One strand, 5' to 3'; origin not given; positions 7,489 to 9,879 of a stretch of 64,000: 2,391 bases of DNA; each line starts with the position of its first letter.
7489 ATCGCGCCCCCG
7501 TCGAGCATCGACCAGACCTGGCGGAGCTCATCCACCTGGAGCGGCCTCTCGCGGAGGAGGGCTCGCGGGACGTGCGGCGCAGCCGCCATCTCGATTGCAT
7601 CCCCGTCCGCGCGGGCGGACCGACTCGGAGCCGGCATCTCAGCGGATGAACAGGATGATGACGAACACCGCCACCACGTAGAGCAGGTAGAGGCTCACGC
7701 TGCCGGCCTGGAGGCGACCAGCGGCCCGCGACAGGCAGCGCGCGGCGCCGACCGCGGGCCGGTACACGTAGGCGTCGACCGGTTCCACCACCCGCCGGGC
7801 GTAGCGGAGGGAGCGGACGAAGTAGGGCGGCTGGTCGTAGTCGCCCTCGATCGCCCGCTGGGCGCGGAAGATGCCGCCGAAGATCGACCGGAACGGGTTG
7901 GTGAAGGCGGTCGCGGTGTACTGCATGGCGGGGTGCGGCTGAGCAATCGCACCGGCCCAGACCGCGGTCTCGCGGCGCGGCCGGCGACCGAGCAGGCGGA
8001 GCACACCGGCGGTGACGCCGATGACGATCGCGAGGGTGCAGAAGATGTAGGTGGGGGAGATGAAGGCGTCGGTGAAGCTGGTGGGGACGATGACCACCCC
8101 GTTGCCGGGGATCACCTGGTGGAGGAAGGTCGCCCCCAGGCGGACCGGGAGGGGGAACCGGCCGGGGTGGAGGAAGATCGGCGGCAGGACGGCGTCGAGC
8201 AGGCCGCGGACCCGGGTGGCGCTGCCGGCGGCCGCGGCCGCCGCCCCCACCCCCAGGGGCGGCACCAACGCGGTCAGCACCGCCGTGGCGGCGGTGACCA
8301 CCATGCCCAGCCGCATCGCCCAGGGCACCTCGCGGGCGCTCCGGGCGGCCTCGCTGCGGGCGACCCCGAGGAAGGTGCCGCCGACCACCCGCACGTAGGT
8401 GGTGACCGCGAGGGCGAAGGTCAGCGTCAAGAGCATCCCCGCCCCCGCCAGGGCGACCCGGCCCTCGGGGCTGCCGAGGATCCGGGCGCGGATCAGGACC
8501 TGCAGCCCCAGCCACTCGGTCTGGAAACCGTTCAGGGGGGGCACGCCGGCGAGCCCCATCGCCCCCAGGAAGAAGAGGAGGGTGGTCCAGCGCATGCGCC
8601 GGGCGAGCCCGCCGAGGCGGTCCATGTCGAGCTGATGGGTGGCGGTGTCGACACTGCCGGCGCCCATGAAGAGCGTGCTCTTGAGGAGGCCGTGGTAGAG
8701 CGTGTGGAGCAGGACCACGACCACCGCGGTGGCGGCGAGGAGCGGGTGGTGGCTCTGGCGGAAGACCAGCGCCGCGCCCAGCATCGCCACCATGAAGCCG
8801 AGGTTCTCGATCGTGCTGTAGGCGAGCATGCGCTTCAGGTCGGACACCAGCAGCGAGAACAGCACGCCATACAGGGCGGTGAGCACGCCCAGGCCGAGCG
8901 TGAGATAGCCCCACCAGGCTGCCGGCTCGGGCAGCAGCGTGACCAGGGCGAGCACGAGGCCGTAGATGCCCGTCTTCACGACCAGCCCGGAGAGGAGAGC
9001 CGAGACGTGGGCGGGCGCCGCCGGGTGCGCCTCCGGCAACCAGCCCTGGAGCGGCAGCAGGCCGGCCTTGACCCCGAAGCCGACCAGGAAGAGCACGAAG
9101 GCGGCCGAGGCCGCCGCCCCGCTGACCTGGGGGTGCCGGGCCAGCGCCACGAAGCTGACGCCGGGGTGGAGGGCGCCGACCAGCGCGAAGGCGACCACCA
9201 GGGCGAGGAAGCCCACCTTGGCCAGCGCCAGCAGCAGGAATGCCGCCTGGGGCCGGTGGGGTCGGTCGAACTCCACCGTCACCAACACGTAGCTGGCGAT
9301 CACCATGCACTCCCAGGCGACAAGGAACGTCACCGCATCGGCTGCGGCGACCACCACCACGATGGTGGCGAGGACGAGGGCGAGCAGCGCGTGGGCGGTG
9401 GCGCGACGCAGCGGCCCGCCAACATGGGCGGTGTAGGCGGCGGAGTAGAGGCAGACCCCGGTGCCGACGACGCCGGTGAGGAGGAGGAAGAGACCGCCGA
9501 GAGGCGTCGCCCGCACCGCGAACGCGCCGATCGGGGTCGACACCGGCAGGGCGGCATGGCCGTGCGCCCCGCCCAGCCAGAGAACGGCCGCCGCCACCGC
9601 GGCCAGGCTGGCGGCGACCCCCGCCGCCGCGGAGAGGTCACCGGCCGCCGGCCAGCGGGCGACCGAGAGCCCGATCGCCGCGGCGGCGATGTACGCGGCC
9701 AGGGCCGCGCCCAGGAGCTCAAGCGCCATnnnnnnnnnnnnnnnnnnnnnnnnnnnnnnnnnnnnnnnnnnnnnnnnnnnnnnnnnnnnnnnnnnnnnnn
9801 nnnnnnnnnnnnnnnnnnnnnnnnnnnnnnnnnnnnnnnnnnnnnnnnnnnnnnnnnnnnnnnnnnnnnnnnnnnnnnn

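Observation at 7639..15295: Six-gene membrane-bound hydrogenase-like complex whose 'large subunit' lacks both NiFe-ligating CxxC motifs (Ehr-like)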

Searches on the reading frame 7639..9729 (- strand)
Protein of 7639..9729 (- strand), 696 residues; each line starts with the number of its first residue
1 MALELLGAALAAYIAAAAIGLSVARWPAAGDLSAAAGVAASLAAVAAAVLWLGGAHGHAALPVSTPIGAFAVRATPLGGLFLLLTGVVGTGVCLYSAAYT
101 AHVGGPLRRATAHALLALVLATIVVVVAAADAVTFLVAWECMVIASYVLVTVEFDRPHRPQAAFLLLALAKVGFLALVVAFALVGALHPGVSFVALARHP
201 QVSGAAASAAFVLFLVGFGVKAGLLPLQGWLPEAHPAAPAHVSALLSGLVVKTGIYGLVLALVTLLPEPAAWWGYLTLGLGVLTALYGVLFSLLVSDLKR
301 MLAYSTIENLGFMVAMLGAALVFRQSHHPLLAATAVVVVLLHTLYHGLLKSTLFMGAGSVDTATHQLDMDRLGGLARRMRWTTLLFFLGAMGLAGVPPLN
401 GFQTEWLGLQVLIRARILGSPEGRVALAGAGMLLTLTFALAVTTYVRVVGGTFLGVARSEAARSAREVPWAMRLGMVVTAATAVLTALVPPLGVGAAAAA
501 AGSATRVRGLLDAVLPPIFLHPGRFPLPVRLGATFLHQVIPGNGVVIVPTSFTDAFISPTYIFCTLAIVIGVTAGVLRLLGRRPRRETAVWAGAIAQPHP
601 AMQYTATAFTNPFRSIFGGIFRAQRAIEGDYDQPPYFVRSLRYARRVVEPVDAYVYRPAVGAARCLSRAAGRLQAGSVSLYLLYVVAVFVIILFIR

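Call 6: search_protein_families(library=pfam, proteins=[window:7639-9729:-], max_evalue=0.01)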
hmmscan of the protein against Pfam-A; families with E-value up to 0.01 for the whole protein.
window:7639-9729:- (696 aa): 1 family
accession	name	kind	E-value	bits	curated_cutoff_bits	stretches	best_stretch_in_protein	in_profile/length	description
PF00361.26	Proton_antipo_M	-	3.1e-49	168.2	21.5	1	129-415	1-278/294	NADH:quinone oxidoreductase/Mrp antiporter, TM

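Call 7: search_protein_families(library=ncbifam, proteins=[window:7639-9729:-], max_evalue=0.01)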
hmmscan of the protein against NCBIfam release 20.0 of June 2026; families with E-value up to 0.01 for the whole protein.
window:7639-9729:- (696 aa): 74 families (the best 25 are shown)
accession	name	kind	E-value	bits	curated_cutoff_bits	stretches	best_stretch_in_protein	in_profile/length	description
NF005086.0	PRK06521.1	equivalog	1.2e-151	506.5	667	2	2-501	4-503/669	hydrogenase 4 subunit B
NF006418.0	PRK08667.1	equivalog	2.9e-110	369.7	794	2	4-488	4-484/644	hydrogenase membrane subunit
NF005958.0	PRK08042.1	equivalog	7.5e-59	200.1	727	1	2-491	3-477/608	formate hydrogenlyase subunit 3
NF005046.0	PRK06459.1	equivalog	7.9e-54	183.3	460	1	79-695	49-583/587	hydrogenase 4 subunit B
NF006240.0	PRK08376.1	subfamily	1.4e-51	176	662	1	38-491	50-493/521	putative monovalent cation/H+ antiporter subunit D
NF006419.0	PRK08668.1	equivalog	1.2e-48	166.3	617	1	73-491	67-468/613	NADH dehydrogenase subunit M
TIGR01972.1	NDH_I_M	subfamily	3.5e-48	164.5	263.8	1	79-459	81-434/486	NADH-quinone oxidoreductase subunit M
TIGR00940.1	2a6301s01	subfamily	3.9e-45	154.4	920.45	1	70-511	69-510/793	monovalent cation:proton antiporter subunit A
NF009287.0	PRK12647.1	equivalog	9.4e-45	153.4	937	1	80-495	80-472/773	putative monovalent cation/H+ antiporter subunit A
NF009286.0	PRK12646.1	equivalog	6.8e-44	150.5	1063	1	71-492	73-495/800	DUF4040 family protein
NF009290.0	PRK12650.1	equivalog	5e-43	147.1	980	1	28-493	39-475/966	DUF4040 family protein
NF009285.0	PRK12645.1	equivalog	7.2e-43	146.9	1028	1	75-492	77-495/804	Na+/H+ antiporter subunit A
NF009288.0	PRK12648.1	equivalog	9.7e-42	143.1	1104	1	58-505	57-486/954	monovalent cation/H+ antiporter subunit A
NF009284.0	PRK12644.1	equivalog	1.1e-39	136.3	962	1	66-492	64-473/975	Na+/H+ antiporter subunit A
NF005141.0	PRK06590.1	equivalog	3.8e-38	131.8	556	1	67-489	72-467/615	NADH-quinone oxidoreductase subunit L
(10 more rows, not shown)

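Call 49: search_solved_structures(query=window:7639-9729:-, max_evalue=1e-10, show_alignments=1)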
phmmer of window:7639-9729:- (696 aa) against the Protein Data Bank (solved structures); distinct sequences matched with E-value up to 1e-10: 61 (the best 60 are shown).
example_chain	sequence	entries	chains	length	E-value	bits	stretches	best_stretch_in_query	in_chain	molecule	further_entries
7z0s_C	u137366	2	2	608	1.9e-49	172.2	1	2-494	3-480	Formate hydrogenlyase subunit 3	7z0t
6cfw_H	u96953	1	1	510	4.3e-39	138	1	74-490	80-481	Monovalent cation/H+ antiporter subunit D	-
7qru_A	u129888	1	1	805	1e-33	120.3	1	53-485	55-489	Na+/H+ antiporter subunit A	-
6z16_A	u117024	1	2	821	3.2e-30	108.7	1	77-495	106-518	Multisubunit Na+/H+ antiporter, A subunit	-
7qru_D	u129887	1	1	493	4.8e-29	104.8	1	74-438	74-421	Na+/H+ antiporter subunit D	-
8e9g_L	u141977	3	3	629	1.3e-27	100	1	36-487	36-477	NADH-quinone oxidoreductase, L subunit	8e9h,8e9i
6u8y_X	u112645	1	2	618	3.1e-26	95.5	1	63-487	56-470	NADH dehydrogenase subunit M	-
7d3u_A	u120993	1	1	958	8.1e-26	94.2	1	15-489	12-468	Monovalent Na+/H+ antiporter subunit A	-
6hum_D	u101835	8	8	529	3.2e-24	88.9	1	75-442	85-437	NAD(P)H-quinone oxidoreductase chain 4 1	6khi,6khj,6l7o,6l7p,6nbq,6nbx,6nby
7p61_M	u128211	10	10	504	7.4e-24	87.7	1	80-407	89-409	NADH dehydrogenase I subunit M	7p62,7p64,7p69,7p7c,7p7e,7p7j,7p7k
3rko_M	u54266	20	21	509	7.5e-24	87.6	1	80-407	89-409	NADH-QUINONE OXIDOREDUCTASE SUBUNIT M | NADH dehydrogenase I subunit M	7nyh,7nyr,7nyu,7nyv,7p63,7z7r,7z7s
6tjv_D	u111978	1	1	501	1.8e-23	86.4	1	88-413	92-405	NADH dehydrogenase subunit 4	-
4he8_L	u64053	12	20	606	1.3e-20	77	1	4-453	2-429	NADH-quinone oxidoreductase subunit 12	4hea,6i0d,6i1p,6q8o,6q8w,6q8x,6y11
7eu3_D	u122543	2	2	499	3.6e-20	75.5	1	114-442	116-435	NAD(P)H-quinone oxidoreductase chain 4, chloroplastic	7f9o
7wff_D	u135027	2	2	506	1.8e-19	73.2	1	113-441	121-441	NAD(P)H-quinone oxidoreductase chain 4, chloroplastic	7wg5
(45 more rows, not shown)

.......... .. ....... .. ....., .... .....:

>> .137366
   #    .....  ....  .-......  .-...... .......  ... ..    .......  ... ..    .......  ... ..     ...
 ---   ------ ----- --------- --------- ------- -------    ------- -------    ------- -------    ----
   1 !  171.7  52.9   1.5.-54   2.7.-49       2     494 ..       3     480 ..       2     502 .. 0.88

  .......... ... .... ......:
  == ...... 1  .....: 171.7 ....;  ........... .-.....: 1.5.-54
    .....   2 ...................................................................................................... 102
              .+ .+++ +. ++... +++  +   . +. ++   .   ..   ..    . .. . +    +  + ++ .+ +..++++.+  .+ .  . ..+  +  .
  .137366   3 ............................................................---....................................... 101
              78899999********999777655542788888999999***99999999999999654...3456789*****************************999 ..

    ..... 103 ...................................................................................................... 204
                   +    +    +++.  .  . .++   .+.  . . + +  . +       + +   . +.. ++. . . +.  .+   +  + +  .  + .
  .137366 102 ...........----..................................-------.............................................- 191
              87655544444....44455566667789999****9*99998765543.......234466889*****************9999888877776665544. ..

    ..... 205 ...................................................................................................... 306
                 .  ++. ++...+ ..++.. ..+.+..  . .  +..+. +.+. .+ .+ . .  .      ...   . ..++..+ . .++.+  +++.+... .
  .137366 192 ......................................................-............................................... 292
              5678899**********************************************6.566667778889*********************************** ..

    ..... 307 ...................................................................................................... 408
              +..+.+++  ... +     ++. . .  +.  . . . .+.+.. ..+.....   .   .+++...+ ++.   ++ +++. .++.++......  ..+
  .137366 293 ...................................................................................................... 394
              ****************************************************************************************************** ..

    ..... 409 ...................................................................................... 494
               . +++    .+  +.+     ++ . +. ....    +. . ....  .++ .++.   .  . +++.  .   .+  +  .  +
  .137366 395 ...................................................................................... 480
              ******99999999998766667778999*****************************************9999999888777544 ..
